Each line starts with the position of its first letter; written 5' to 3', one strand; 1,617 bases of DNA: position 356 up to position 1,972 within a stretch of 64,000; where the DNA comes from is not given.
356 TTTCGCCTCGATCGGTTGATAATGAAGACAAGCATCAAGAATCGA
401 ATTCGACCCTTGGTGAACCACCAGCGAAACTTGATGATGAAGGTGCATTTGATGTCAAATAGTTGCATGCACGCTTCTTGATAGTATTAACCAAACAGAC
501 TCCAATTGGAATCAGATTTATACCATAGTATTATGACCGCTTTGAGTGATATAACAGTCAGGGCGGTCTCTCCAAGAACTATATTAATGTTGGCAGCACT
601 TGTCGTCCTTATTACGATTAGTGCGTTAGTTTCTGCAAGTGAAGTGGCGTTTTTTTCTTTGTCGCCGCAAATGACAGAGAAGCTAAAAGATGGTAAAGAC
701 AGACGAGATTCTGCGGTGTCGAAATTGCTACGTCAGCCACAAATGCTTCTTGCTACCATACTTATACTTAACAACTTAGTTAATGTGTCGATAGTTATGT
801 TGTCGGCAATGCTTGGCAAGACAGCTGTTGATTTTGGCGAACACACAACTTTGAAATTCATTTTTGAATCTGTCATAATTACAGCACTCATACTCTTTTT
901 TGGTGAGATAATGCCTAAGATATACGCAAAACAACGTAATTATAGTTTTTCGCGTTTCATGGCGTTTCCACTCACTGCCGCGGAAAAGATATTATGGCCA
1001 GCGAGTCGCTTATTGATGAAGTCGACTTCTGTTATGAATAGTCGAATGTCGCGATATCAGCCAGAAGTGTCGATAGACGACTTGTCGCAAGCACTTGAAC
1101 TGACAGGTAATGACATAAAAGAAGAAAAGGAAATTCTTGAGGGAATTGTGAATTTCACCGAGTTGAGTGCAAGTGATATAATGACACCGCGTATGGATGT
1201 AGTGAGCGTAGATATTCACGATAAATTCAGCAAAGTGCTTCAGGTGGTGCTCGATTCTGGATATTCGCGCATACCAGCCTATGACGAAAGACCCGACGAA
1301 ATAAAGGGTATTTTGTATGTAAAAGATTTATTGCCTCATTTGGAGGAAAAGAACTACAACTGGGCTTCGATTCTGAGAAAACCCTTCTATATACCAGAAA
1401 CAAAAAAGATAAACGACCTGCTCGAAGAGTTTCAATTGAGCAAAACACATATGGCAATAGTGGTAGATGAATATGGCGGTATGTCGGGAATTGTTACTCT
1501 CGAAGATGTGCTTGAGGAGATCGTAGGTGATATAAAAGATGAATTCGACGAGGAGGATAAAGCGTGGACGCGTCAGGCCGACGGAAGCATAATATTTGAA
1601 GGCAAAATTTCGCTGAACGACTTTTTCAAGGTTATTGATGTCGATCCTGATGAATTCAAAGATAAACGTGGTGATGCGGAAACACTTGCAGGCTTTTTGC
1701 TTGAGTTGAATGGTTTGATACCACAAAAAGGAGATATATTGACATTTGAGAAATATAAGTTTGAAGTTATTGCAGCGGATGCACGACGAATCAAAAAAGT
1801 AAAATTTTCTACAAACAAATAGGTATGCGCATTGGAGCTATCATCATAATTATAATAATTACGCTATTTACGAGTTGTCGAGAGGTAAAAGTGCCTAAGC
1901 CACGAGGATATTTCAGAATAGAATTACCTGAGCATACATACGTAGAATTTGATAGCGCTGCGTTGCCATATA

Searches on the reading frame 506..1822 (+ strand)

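Call 86: search_protein_families(library=pfam, proteins=[window:506-1822:+], max_evalue=0.0001)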
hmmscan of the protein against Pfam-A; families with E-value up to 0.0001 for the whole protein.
window:506-1822:+ (438 aa): 3 families
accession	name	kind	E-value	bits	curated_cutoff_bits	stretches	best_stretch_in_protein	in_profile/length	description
PF01595.25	CNNM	-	1.5e-34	119.7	28.4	1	32-201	3-172/181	Cyclin M transmembrane N-terminal domain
PF03471.22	CorC_HlyC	-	1.1e-17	64.3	27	1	356-436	2-79/81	Transporter associated domain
PF00571.33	CBS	-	1.8e-15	57.4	24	2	291-340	7-56/57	CBS domain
